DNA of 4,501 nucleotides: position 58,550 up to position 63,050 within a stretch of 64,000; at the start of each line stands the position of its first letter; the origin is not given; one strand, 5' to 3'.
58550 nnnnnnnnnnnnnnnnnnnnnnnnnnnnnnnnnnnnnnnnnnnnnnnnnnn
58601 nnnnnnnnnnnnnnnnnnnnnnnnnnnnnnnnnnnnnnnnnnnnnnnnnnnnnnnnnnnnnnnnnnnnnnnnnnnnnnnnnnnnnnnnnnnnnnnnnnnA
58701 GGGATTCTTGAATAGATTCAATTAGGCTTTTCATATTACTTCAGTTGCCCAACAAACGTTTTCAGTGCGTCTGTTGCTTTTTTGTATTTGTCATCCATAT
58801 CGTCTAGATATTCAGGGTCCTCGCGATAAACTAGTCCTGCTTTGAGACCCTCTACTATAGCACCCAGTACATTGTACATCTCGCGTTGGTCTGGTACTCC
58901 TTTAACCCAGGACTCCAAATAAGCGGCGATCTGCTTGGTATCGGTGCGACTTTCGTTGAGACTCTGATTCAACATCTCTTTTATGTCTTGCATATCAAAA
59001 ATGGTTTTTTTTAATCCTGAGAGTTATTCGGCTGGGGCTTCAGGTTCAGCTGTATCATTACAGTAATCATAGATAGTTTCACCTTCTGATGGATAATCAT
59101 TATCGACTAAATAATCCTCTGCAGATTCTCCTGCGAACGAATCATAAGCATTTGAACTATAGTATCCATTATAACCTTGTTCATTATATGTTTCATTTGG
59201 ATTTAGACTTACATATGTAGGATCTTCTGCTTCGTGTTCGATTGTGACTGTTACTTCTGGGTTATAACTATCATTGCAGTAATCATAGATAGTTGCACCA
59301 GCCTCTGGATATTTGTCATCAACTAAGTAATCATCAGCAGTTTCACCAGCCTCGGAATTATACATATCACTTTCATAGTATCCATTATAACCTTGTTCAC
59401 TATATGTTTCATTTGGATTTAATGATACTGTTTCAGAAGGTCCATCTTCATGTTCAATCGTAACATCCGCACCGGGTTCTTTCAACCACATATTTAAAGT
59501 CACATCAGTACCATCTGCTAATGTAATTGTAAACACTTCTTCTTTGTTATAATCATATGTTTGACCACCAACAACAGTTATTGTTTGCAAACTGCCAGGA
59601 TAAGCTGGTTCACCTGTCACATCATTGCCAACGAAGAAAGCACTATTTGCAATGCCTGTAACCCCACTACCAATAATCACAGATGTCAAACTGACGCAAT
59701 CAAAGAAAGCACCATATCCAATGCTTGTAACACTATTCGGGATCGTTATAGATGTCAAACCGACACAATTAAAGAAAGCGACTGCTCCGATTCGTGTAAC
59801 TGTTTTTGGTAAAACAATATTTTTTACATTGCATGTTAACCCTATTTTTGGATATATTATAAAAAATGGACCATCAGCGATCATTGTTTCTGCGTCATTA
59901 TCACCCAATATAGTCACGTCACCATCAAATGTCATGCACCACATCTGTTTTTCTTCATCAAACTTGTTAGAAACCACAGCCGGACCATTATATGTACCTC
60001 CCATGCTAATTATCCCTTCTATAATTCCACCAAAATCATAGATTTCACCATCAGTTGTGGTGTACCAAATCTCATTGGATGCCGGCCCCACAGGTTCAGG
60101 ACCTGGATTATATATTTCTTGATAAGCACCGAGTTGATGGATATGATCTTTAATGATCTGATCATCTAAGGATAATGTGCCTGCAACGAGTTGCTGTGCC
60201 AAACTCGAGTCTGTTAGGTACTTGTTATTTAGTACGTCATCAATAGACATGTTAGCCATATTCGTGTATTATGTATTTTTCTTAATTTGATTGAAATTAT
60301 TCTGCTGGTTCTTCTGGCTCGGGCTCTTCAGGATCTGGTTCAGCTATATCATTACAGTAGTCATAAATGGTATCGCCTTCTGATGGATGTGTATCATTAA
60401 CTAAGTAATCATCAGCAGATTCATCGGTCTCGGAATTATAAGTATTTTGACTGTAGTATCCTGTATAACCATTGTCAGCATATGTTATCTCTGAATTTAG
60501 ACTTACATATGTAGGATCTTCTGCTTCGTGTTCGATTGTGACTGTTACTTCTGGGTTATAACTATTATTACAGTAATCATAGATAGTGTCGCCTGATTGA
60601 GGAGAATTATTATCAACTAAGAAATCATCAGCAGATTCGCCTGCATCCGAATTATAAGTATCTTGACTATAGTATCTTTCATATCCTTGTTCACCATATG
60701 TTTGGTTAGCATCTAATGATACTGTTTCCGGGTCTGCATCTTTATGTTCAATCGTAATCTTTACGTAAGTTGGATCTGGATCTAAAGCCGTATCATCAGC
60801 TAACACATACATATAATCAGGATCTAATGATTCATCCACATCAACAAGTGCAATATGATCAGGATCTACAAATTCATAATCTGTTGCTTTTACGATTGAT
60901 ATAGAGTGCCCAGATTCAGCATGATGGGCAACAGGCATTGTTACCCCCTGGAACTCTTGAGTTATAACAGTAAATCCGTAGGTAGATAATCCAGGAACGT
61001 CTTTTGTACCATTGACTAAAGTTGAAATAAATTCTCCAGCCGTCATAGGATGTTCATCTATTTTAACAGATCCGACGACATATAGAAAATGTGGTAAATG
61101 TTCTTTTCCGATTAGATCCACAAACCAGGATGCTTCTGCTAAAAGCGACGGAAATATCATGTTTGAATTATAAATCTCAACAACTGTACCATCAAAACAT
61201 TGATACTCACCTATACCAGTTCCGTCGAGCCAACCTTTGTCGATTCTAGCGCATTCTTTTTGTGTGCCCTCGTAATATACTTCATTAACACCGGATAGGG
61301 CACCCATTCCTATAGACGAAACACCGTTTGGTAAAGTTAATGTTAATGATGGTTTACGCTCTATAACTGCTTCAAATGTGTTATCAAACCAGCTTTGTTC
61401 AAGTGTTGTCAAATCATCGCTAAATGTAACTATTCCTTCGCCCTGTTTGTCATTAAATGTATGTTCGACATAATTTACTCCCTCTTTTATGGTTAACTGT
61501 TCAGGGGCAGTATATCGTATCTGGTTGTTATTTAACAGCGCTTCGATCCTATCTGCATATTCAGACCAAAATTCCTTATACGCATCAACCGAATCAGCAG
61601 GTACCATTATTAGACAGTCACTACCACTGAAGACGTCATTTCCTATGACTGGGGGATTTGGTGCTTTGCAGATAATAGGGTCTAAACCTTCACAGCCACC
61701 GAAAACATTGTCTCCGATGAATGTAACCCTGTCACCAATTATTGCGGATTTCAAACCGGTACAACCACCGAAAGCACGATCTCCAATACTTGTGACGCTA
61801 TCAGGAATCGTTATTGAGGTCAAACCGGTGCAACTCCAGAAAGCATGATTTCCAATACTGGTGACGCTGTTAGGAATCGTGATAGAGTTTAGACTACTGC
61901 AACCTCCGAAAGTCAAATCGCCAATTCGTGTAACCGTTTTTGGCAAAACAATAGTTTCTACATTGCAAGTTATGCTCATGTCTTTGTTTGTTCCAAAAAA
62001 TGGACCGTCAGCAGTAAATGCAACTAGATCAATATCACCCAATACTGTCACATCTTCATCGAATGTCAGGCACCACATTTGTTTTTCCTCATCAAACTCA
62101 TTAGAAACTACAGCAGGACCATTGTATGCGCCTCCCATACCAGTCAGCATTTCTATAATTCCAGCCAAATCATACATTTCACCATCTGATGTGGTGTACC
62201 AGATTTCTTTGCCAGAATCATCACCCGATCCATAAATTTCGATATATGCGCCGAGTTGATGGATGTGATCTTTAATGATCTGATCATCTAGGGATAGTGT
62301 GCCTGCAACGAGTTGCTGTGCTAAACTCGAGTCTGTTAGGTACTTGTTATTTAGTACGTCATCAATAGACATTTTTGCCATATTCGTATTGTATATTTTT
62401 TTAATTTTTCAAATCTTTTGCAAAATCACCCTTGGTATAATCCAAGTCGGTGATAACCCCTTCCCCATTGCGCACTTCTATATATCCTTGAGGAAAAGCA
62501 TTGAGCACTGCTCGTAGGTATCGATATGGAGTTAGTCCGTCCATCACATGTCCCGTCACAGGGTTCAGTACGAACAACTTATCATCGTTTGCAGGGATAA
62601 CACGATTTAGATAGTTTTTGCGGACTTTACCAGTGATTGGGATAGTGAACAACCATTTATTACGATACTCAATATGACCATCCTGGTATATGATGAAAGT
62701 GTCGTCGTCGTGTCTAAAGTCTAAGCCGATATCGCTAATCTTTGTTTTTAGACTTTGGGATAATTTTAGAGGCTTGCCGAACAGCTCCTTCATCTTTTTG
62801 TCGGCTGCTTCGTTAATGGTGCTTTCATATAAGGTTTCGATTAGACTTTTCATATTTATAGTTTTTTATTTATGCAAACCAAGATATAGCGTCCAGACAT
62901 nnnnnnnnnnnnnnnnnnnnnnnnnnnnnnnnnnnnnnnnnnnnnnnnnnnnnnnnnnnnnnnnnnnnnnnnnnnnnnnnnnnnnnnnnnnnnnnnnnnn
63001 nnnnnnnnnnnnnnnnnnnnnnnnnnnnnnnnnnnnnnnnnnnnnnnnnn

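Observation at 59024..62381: Paralogous BspA-LRR receptor-binding-like genes with near-identical 5-prime ends and shared internal DNA segments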

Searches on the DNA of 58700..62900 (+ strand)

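Call 6: search_dna_similar(query=window:58700-62900:+, collection=phages, mode=near, max_rows=30)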
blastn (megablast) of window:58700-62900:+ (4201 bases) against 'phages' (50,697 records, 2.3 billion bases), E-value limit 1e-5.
No match.

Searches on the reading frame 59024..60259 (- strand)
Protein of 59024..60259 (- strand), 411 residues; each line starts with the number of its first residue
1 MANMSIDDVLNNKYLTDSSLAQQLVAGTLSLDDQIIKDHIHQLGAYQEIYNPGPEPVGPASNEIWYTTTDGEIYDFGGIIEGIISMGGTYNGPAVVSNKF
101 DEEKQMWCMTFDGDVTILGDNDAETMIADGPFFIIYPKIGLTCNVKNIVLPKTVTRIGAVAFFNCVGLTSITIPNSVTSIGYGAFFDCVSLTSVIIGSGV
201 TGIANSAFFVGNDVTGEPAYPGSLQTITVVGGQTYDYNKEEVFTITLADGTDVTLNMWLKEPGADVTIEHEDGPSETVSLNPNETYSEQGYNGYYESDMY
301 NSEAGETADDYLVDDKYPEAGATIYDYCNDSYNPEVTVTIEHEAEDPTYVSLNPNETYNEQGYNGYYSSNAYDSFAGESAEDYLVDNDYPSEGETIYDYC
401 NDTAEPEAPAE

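Call 8: search_protein_families(library=pfam, proteins=[window:59024-60259:-], max_evalue=0.01)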
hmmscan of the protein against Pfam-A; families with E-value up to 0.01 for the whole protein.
window:59024-60259:- (411 aa): 2 families
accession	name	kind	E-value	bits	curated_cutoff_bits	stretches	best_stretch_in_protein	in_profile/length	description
PF13306.12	LRR_5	-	1e-17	64.6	27.7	1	143-209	11-76/127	BspA type Leucine rich repeat region (6 copies)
PF06955.19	XET_C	-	0.00072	19.8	31.3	0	395-404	28-37/47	Xyloglucan endo-transglycosylase (XET) C-terminus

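Call 10: search_protein_families(library=phrogs, proteins=[window:59024-60259:-], max_evalue=0.01)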
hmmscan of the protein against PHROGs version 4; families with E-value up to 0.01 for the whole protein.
window:59024-60259:- (411 aa): 2 families
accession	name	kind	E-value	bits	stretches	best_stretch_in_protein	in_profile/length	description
phrog_35892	-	unknown function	1.4e-14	53.7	1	144-227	169-250/1181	-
phrog_18805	-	unknown function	1.6e-08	34.9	1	126-202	292-367/457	-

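Call 93: find_encoding_contigs(protein=window:59024-60259:-, flank=8000, max_places=5)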
Protein window:59024-60259:- (411 aa): 1 contig read that carries it; 1 place shown.
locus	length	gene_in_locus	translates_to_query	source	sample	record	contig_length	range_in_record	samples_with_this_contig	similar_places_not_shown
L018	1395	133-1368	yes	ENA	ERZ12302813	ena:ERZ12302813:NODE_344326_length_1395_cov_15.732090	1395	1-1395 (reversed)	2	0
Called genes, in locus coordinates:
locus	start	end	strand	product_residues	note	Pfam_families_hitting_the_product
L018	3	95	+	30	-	?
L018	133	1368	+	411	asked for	PF13306:LRR_5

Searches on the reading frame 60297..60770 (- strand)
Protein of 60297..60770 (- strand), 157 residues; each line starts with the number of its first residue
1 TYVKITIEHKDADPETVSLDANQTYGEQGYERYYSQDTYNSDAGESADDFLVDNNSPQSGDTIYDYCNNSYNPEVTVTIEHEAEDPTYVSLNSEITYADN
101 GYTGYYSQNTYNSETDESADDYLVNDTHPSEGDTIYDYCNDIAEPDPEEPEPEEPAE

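Call 34: search_protein_representatives(protein=window:60297-60770:-)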
Query: 157 residues. Proteins with E-value up to 0.001 (for the whole library): 21; up to 1e-10: 11; up to 1e-30: 4. The best 21 are listed.
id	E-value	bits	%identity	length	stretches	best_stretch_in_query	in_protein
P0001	5.1e-86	303.0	93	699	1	1-155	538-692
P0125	1.5e-65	236.5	61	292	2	4-150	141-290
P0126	5.8e-57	208.6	53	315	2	3-147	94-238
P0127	1.1e-51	191.4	66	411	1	4-150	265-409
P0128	5.8e-19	85.2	54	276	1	61-151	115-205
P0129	7.9e-18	81.5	55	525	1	1-76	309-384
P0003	5.3e-15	72.3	60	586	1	3-74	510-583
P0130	1.9e-13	67.2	51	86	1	2-73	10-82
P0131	5.1e-13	65.8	47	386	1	3-81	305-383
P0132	2.5e-12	63.6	43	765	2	59-137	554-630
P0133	9.6e-12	61.7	48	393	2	2-76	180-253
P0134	1.3e-09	54.8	48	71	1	85-144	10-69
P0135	4.6e-07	46.5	30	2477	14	17-143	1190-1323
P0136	4.0e-06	43.4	41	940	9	62-101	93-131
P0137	4.2e-06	43.4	39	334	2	11-77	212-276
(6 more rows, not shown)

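Call 42: find_encoding_contigs(protein=P0127, flank=10000, max_places=5)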
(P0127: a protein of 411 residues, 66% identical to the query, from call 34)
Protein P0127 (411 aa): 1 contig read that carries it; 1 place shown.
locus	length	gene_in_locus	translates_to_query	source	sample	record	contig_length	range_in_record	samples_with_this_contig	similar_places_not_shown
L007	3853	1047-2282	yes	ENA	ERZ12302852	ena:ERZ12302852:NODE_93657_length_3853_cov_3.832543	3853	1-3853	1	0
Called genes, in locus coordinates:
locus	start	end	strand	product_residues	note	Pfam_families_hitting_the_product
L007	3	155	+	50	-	?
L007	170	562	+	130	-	-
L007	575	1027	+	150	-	-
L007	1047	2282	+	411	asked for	PF13306:LRR_5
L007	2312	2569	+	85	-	-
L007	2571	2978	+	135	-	-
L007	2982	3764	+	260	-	PF01471:PG_binding_1, PF01510:Amidase_2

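Call 43: find_encoding_contigs(protein=P0125, flank=10000, max_places=5)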
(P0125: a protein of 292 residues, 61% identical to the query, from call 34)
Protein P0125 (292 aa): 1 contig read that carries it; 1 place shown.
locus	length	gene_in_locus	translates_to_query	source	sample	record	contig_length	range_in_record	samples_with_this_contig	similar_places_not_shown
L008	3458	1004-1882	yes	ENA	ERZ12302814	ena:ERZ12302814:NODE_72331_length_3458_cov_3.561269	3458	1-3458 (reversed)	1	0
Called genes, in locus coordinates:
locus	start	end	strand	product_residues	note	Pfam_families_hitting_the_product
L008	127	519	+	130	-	-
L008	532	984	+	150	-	-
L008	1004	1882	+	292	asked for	PF06955:XET_C (faint)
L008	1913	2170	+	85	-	-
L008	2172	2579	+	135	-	-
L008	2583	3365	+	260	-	PF01471:PG_binding_1, PF01510:Amidase_2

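Call 73: search_protein_families(library=pfam, proteins=[P0125, P0129, P0133, P0132], max_evalue=1)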
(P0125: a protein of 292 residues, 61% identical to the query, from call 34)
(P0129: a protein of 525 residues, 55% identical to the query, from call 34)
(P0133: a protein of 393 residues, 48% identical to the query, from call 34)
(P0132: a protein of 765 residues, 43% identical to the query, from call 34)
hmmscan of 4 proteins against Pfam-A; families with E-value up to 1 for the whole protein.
P0125 (292 aa): 5 families
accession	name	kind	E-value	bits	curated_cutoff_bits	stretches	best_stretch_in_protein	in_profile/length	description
PF06955.19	XET_C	-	1.9e-05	24.8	31.3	2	276-285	28-37/47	Xyloglucan endo-transglycosylase (XET) C-terminus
PF17386.8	LBP_C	-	0.0019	18.5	26.6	0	217-238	29-50/53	Lacto-N-biose phosphorylase C-terminal domain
PF07675.18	Cleaved_Adhesin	-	0.2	12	21.4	0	230-288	30-92/174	Cleaved Adhesin Domain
PF20449.3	DUF6706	-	0.37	11.6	23.8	0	73-104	57-87/108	Family of unknown function (DUF6706)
PF16681.11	Ig_5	-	0.88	10.5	27.3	0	160-188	42-69/82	Ig-like domain on T-cell surface glycoprotein CD3 epsilon chain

P0129 (525 aa): 1 family
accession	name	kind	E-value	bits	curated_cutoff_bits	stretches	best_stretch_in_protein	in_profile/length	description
PF06062.16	UPF0231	-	0.17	12.7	25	0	6-91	24-109/121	Uncharacterised protein family (UPF0231)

P0133 (393 aa): 0 families

P0132 (765 aa): 1 family
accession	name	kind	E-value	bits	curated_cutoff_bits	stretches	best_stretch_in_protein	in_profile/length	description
PF07559.19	FlgE_D2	-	0.66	10.9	22.7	1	562-602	16-57/142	Flagellar basal body protein FlaE D2 domain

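Call 109: find_related_loci(query=window:60300-60770:-, collection=genome_contigs, flank=5000)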
Query window:60300-60770:- (157 aa) in genome_contigs; peptide patterns used: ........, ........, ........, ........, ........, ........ (x = any residue, [..] = any of these).
73 stretches matched a pattern, but none encodes a relative of the query by tblastn (E <= 1e-3).
